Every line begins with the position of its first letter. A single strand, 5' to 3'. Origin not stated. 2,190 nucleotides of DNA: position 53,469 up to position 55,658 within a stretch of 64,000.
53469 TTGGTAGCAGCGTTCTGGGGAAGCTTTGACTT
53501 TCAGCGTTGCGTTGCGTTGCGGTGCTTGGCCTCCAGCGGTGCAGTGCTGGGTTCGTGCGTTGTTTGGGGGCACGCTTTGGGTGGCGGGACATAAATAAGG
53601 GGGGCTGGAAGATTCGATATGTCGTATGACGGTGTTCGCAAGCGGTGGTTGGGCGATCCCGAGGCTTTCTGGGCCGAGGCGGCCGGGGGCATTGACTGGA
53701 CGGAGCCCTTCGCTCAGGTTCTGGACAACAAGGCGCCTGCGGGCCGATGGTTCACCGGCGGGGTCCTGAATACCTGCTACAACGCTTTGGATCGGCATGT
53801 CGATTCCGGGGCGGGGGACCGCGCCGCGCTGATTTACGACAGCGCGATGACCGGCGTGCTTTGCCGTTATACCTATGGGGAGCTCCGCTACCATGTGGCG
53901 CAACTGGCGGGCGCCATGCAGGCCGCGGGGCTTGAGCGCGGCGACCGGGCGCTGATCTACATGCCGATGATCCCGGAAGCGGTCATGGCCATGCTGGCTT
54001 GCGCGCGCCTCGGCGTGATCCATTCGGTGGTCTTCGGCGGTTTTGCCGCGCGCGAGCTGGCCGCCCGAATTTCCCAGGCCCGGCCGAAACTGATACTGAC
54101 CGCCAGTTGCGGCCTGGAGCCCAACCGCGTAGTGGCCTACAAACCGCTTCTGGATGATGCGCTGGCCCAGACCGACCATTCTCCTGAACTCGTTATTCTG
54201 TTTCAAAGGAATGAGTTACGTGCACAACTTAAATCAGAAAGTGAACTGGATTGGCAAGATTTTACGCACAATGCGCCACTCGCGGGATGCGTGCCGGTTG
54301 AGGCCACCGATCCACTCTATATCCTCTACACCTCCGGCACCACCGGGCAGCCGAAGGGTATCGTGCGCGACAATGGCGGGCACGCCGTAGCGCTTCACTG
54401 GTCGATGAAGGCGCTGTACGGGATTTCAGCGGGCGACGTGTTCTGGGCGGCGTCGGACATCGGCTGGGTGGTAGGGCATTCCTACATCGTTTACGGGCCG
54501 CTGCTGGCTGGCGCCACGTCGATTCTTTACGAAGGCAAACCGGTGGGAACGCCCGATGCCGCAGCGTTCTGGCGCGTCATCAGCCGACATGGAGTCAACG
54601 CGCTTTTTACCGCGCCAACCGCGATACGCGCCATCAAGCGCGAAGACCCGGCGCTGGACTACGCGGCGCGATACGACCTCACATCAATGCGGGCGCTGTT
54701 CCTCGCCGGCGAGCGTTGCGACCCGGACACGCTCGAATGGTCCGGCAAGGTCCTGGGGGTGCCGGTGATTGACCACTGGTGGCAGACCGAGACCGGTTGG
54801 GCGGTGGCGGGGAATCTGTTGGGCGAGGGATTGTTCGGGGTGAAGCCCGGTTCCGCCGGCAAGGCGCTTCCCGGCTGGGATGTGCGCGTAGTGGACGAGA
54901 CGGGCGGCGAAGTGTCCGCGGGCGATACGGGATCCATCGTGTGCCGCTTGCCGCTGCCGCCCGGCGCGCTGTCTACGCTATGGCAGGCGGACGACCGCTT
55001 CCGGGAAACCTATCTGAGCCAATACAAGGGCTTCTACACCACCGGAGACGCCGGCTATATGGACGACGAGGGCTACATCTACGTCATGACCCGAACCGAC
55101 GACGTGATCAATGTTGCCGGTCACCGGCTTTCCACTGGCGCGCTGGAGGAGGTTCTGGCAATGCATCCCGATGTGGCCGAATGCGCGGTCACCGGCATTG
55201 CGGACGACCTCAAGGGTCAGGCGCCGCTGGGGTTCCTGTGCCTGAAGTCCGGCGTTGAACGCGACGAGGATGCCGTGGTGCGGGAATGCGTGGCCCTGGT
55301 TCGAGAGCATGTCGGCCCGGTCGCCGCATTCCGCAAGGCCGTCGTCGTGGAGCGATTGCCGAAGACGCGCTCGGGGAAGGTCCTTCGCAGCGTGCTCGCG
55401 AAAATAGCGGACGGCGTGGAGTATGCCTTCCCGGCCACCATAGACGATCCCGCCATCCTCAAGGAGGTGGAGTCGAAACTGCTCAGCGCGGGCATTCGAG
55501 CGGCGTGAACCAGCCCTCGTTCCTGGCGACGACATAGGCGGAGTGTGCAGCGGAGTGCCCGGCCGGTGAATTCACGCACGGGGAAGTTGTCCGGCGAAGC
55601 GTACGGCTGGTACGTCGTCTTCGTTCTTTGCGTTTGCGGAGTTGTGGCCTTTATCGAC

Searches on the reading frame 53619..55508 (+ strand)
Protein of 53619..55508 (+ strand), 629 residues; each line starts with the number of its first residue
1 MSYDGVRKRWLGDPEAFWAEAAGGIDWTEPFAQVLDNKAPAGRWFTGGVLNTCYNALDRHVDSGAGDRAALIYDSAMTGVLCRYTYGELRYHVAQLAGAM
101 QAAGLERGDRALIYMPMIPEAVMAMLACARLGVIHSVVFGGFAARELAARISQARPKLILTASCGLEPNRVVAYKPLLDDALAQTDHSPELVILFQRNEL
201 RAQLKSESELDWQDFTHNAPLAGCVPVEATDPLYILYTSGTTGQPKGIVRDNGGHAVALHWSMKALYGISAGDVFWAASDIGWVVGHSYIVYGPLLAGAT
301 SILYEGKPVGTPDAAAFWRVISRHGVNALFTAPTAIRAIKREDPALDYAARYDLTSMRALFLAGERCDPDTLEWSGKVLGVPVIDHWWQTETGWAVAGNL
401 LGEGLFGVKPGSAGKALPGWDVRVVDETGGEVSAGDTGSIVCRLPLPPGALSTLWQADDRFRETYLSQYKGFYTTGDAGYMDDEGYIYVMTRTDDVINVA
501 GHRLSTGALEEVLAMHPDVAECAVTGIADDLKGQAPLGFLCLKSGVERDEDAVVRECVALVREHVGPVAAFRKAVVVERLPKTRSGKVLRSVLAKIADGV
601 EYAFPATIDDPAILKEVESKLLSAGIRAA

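Call 21: search_protein_families(library=pfam, proteins=[window:53619-55508:+], max_evalue=0.00001)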
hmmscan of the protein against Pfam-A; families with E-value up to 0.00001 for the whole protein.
window:53619-55508:+ (629 aa): 3 families
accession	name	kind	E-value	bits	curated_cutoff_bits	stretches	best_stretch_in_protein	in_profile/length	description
PF00501.34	AMP-binding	-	3.5e-74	250.3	29.9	1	65-443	8-375/384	AMP-binding enzyme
PF13193.12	AMP-binding_C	-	4.2e-23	82.5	24.5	1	509-587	2-76/76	AMP-binding enzyme C-terminal domain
PF16177.11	ACAS_N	-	2.9e-18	65.9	27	1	3-56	1-55/55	Acetyl-coenzyme A synthetase N-terminus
